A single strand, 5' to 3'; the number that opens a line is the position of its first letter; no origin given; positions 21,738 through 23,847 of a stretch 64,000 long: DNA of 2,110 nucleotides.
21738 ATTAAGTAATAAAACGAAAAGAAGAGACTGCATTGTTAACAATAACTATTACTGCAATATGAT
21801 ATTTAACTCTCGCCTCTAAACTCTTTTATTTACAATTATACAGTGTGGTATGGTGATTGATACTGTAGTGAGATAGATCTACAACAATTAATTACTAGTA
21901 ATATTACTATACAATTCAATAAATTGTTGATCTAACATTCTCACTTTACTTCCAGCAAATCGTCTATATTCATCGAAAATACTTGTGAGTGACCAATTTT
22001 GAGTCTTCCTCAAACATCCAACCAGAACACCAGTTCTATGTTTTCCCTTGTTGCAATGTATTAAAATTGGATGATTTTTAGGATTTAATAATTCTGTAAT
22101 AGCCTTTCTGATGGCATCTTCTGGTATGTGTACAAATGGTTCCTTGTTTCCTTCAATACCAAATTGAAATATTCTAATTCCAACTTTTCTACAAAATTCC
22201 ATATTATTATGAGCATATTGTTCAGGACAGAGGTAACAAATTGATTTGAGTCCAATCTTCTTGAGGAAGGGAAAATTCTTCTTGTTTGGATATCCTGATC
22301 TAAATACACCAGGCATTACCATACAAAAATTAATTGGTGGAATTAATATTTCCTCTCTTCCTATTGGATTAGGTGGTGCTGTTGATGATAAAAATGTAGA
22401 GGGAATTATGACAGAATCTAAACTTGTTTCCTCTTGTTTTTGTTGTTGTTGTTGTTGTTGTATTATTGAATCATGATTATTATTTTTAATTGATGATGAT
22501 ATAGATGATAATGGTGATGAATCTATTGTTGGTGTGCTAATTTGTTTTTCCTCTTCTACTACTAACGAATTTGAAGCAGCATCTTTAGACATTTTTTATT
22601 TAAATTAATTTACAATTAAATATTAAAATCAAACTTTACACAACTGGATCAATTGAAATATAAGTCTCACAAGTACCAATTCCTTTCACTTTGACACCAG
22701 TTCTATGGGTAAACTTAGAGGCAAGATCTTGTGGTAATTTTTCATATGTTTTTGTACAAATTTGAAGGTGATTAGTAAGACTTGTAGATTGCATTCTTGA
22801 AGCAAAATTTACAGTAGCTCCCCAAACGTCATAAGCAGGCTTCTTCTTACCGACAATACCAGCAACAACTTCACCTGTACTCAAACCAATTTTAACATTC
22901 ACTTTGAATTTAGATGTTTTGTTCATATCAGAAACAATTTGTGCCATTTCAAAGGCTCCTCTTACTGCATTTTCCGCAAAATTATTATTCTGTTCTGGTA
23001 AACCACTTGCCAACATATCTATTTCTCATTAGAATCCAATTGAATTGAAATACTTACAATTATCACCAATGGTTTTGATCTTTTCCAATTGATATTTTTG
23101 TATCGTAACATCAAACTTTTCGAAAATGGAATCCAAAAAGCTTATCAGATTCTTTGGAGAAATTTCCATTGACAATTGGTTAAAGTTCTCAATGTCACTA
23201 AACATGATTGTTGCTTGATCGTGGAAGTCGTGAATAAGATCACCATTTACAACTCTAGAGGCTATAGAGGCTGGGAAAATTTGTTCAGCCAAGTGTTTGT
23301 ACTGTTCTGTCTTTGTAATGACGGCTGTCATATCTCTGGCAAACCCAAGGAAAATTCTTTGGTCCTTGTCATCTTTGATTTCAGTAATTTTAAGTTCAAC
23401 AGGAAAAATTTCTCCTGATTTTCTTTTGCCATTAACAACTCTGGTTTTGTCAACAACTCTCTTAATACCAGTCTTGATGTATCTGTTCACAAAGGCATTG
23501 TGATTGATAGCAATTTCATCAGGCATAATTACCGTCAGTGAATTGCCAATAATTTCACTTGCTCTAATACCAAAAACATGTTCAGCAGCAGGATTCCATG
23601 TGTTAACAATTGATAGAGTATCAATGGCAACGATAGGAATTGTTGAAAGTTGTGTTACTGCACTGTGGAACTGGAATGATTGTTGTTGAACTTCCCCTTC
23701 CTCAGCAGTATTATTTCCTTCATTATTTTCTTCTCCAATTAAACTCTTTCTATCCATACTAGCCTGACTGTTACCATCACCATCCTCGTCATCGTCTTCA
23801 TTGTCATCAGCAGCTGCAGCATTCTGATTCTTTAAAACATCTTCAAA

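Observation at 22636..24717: PAS-PAS class III cyclase with predicted ATP specificity; catalytic domain interrupted by a 39-nt intron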

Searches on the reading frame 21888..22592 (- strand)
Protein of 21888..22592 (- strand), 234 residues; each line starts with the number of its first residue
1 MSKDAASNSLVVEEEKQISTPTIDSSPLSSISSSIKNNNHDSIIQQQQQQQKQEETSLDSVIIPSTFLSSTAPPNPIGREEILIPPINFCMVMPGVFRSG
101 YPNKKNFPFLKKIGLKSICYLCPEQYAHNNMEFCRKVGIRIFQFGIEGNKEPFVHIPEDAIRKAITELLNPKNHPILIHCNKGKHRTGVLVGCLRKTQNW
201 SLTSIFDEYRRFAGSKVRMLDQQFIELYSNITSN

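Call 5: search_protein_families(library=pfam, proteins=[window:21888-22592:-], max_evalue=0.01)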
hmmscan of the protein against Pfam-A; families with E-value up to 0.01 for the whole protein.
window:21888-22592:- (234 aa): 7 families
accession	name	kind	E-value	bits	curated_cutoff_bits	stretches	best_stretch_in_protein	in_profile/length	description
PF03162.18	Y_phosphatase2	-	1.1e-58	197.9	27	1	83-229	1-147/165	Tyrosine phosphatase family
PF13350.11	Y_phosphatase3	-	3.5e-08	34.1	22.2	1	157-210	114-165/240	Tyrosine phosphatase family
PF22741.1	PTP-NADK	-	6.8e-06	26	27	1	98-197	32-131/163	DSP-PTPase phosphatase fused to NAD+ Kinase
PF22785.1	Tc-R-P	-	2.4e-05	25.2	27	1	101-193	10-99/106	Polymorphic toxin system, DSP-PTPase phosphatase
PF00782.25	DSPc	-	0.00067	19.9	33.5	1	164-207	65-108/133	Dual specificity phosphatase, catalytic domain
PF00102.32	Y_phosphatase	-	0.0017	18.5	20.9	1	169-194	162-190/234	Protein-tyrosine phosphatase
PF22784.1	PTP-SAK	-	0.0066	16.9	27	0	167-194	82-108/153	Swiss Army Knife protein, DSP-PTPase phosphatase domain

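Call 22: list_cluster_members(proteins=[window:21888-22592:-, window:25032-26267:-, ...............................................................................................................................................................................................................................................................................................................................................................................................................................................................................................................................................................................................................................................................])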
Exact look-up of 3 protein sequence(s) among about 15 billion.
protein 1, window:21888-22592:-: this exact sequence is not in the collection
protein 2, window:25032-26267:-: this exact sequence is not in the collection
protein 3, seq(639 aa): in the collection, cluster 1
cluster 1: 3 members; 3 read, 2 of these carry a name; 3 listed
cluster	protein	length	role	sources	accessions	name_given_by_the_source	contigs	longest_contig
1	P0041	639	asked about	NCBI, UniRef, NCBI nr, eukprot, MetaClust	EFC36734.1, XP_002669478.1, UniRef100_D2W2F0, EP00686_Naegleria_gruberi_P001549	predicted protein [Naegleria gruberi] | adenylate cyclase n=1 Tax=Naegleria gruberi TaxID=5762 RepID=D2W2F0_NAEGR | uncharacterized protein NAEGRDRAFT_75565 [Naegleria gruberi]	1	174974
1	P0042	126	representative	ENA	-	-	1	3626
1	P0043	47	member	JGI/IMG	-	uncharacterized protein YjbJ (UPF0337 family)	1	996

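Call 49: predict_structure(alignment_id=A1)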
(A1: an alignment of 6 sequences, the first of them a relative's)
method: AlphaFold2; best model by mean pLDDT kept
length: 639 residues; sequences in the alignment: 6
mean_pLDDT: 53.3   pTM: 0.33
mean pLDDT of the five models: 53.3, 51.8, 44.7, 40.7, 38.5
residues with pLDDT >= 90: 16; 70-90: 196; 50-70: 128; < 50: 299
segments of 3 or more residues with pLDDT < 50: 1-129, 244-319, 376-386, 406-408, 424-460, 507-516, 518-520, 561-586
pLDDT, mean of each block of 10 residues (from residue 1): 27 25 23 22 24 24 26 22 22 26 29 27 32 55 86 82 86 90 90 79 80 79 71 77 45 37 34 26 25 27 30 39 72 67 79 73 64 51 51 67 53 57 45 37 36 35 59 68 72 76 53 46 67 82 78 63 37 35 49 69 80 85 62 78
secondary structure, 60 per line:
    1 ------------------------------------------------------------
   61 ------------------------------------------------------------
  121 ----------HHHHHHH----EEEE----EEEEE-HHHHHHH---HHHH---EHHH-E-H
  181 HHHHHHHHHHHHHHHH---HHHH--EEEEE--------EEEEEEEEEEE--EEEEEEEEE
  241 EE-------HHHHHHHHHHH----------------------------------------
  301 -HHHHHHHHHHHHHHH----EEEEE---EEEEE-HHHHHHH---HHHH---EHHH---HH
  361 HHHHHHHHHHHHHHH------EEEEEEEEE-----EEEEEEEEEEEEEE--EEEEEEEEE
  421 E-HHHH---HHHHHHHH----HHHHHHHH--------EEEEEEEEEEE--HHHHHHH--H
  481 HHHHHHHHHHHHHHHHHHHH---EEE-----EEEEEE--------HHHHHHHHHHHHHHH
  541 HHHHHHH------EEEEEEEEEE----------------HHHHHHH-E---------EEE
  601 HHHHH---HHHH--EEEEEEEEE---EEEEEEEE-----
elements in order: H131-137 E142-145 E150-154 H156-162 H166-169 H180-196 H200-203 E206-210 E219-229 E232-242 H250-260 H302-316 E321-325 E329-333 H335-341 H345-348 H359-375 E382-390 E396-409 E412-421 H423-426 H430-437 H442-449 E458-468 H471-477 H480-500 E504-506 E512-517 H526-547 E554-563 H580-586 E598-600 H601-605 H609-612 E615-623 E627-634

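Call 56: find_encoding_contigs(protein=P0041, flank=10000, max_places=2)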
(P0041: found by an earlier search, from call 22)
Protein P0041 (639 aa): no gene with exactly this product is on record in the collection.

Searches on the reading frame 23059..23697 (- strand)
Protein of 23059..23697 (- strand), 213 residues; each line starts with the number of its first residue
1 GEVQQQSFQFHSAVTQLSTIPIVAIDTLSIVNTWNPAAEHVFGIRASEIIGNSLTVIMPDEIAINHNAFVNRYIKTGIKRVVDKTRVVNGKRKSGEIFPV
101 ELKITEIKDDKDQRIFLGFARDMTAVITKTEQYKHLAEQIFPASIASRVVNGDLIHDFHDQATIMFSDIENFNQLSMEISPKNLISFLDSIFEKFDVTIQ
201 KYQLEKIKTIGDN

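Call 39: search_protein_representatives(protein=window:23059-23697:-)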
Query: 213 residues. Proteins with E-value up to 0.001 (for the whole library): 58741; up to 1e-10: 14065; up to 1e-30: 488. The best 150 are listed.
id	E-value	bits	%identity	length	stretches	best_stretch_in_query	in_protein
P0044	2.1e-284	951.2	35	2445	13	18-125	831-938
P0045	6.5e-284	949.6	36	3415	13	7-125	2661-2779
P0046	1.3e-280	938.8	35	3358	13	9-133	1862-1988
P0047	1.8e-270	905.7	34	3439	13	5-128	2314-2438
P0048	4.3e-270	904.5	35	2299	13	10-124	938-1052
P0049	2.2e-269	902.1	35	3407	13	16-136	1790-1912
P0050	4.6e-269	901.1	36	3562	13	6-124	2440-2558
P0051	1.1e-268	899.9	34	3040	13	10-127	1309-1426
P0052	4.9e-264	884.7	35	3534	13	6-136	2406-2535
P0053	7.5e-263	880.9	34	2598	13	10-129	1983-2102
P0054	1.5e-260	873.4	33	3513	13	11-125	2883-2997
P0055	3.5e-259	868.9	34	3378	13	5-127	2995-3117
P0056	1.6e-255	857.0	35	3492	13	5-129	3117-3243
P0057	3.9e-253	849.1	33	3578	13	5-128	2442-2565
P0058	1.9e-250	840.4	33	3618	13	6-125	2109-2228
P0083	1.0e-160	547.6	36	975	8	6-125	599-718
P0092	7.3e-121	417.6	35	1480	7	25-212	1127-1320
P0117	1.4e-74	266.7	30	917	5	8-212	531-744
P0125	2.9e-67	242.8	41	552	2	9-212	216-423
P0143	4.7e-57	209.5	32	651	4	17-212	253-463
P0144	6.2e-57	209.1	34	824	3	24-212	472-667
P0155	2.9e-54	200.4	35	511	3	15-207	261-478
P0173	2.4e-50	187.6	34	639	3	12-213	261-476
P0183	1.3e-48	181.9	34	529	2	9-212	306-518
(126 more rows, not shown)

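Call 42: list_cluster_members(proteins=[P0092, P0117, P0125, P0143, P0144, P0155, P0173, P0183, P0044, P0083])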
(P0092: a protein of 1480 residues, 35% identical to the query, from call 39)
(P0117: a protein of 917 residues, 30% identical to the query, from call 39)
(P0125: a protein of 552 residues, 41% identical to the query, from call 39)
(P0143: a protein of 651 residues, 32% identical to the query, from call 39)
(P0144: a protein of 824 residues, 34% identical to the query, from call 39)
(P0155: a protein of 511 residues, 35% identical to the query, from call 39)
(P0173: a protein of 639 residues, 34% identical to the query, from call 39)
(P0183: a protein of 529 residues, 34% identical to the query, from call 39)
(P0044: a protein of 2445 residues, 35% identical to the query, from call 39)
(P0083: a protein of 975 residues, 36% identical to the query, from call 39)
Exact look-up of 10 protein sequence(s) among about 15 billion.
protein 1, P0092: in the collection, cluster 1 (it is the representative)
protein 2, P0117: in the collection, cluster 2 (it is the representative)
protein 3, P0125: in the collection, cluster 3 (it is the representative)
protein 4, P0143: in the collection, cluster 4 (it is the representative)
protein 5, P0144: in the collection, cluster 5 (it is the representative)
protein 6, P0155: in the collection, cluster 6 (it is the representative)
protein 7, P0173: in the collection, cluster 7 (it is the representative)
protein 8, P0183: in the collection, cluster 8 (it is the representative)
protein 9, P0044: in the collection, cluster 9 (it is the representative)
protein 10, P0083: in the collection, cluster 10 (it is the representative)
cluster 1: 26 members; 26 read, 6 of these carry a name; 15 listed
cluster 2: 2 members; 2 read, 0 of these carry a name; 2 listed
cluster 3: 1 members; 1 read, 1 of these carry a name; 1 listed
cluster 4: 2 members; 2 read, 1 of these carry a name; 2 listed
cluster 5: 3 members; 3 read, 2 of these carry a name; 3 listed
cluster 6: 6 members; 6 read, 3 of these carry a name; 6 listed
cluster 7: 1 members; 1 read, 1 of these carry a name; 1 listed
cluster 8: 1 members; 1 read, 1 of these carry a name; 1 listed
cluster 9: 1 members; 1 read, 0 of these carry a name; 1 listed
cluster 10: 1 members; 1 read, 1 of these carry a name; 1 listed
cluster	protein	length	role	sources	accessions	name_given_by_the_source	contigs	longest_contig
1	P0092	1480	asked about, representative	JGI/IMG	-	-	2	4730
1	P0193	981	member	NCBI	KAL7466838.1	hypothetical protein ACHAXS_012367 [Conticribra weissflogii]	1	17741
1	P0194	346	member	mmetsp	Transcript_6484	Transcript_6484/g.13537 ORF Transcript_6484/g.13537 Transcript_6484/m.13537 type:complete ...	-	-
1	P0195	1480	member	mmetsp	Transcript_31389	Transcript_31389/g.64527 ORF Transcript_31389/g.64527 Transcript_31389/m.64527 ...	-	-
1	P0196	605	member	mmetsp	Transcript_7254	Transcript_7254/g.15496 ORF Transcript_7254/g.15496 Transcript_7254/m.15496 type:complete ...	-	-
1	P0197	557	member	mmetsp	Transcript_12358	Transcript_12358/g.25130 ORF Transcript_12358/g.25130 Transcript_12358/m.25130 ...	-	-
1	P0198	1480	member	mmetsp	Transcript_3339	Transcript_3339/g.6421 ORF Transcript_3339/g.6421 Transcript_3339/m.6421 type:complete ...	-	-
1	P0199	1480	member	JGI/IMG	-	-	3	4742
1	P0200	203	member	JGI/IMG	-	-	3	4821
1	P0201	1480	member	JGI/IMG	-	-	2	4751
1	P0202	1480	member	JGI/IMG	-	-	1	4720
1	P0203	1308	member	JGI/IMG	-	-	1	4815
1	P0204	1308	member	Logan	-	-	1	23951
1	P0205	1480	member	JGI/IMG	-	-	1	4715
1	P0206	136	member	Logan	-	-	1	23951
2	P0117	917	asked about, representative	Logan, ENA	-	-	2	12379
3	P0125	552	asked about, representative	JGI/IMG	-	PAS domain S-box-containing protein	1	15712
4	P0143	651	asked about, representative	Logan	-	-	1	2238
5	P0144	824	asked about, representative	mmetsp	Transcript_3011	Transcript_3011/g.6106 ORF Transcript_3011/g.6106 Transcript_3011/m.6106 type:complete ...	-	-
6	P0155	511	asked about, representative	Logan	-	-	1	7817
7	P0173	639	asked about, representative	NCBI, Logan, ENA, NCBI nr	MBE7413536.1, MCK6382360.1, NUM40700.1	MAG: PAS domain S-box protein [Leptospiraceae bacterium] | PAS domain S-box protein [Leptospiraceae bacterium]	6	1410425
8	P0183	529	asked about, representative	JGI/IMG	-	PAS domain S-box-containing protein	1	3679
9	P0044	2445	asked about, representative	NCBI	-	-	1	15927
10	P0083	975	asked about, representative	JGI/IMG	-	PAS domain S-box-containing protein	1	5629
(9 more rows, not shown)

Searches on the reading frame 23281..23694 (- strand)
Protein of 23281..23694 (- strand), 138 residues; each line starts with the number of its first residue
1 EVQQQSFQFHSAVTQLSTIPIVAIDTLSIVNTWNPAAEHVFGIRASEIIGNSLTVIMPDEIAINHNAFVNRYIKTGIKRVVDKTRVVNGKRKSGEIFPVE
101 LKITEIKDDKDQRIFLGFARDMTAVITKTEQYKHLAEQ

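Call 13: search_solved_structures(query=window:23281-23694:-, max_evalue=0.01, show_alignments=4)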
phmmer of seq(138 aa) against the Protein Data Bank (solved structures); distinct sequences matched with E-value up to 0.01: 30.
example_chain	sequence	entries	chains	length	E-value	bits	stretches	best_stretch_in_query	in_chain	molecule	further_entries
1d06_A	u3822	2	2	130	5.6e-19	71.7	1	17-123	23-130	nitrogen fixation regulatory protein fixL | FIXL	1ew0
1dp6_A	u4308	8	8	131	2.8e-16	63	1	16-124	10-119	FIXL PROTEIN | SENSOR PROTEIN FIXL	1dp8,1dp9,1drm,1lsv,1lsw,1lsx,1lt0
1xj4_A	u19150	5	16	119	7e-16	61.7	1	21-124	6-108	Sensor protein fixL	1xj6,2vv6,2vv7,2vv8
1xj2_A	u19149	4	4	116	1e-15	61.1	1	22-124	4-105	Sensor protein fixL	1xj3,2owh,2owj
8js5_A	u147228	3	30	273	1.3e-15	60.9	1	16-124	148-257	Sensor protein FixL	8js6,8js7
1y28_A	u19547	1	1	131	2e-15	60.3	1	16-124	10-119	Sensor protein fixL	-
2cmn_A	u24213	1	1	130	2e-15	60.3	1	16-124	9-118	SENSOR PROTEIN FIXL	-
1v9y_A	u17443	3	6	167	4.1e-07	33.4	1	22-135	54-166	Heme pas sensor protein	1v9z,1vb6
9cdr_A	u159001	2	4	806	9.5e-07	32.2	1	22-135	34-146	Oxygen sensor protein DosP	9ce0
9cmf_A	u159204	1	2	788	9.5e-07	32.2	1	22-135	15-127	Oxygen sensor protein DosP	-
1s66_L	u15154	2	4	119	4.4e-06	30.1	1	22-121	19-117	Hypothetical protein yddU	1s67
9clo_A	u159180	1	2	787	6.3e-06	29.5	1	22-135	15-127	Oxygen sensor protein DosP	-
9bgv_A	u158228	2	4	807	6.3e-06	29.5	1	22-135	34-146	Oxygen sensor protein DosP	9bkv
8isj_A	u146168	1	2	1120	0.00015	25.1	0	14-60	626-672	Phytochrome A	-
8iff_A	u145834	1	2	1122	0.00015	25.1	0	14-60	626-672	Phytochrome A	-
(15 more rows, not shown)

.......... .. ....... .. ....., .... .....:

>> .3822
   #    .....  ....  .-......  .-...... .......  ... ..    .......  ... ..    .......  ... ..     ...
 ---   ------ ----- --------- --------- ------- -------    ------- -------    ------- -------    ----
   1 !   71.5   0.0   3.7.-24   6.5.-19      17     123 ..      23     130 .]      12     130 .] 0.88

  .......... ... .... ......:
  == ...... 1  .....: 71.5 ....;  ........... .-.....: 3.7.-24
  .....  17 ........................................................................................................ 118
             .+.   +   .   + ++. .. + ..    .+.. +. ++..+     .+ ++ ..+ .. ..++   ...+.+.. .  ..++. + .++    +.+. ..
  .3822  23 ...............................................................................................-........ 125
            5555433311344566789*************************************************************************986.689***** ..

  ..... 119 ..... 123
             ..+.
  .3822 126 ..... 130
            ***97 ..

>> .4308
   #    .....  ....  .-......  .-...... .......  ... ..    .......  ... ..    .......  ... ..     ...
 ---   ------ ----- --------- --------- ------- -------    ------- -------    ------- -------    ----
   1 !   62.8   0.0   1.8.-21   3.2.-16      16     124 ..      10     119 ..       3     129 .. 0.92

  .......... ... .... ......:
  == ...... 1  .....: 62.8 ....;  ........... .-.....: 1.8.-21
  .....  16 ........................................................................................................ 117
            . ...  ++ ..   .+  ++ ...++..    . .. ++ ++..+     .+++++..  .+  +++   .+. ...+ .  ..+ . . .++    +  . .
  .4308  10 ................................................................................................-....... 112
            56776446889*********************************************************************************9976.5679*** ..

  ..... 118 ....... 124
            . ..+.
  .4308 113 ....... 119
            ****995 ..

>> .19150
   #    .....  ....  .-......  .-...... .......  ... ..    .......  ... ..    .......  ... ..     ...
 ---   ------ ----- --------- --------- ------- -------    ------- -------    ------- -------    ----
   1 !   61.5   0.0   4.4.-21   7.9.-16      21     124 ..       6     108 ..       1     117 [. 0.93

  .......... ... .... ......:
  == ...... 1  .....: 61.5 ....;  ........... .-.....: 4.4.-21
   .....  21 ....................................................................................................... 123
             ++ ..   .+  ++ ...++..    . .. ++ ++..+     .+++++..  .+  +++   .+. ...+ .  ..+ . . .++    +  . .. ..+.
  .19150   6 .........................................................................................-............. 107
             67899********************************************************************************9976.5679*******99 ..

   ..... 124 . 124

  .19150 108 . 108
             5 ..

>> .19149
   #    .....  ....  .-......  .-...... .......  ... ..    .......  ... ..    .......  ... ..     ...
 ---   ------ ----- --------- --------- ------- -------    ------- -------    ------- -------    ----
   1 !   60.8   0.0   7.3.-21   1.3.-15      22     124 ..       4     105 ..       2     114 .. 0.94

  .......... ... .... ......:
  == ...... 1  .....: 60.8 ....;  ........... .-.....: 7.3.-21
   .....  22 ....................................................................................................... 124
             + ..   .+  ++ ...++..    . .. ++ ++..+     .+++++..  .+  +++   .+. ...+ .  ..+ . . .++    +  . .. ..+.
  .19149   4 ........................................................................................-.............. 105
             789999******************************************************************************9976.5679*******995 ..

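Call 23: find_homologous_proteins(query=window:23302-23670:-, max_evalue=0.00001)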
Query seq(123 aa): 4 candidates shared short words with the query, none scored E <= 0.00001.
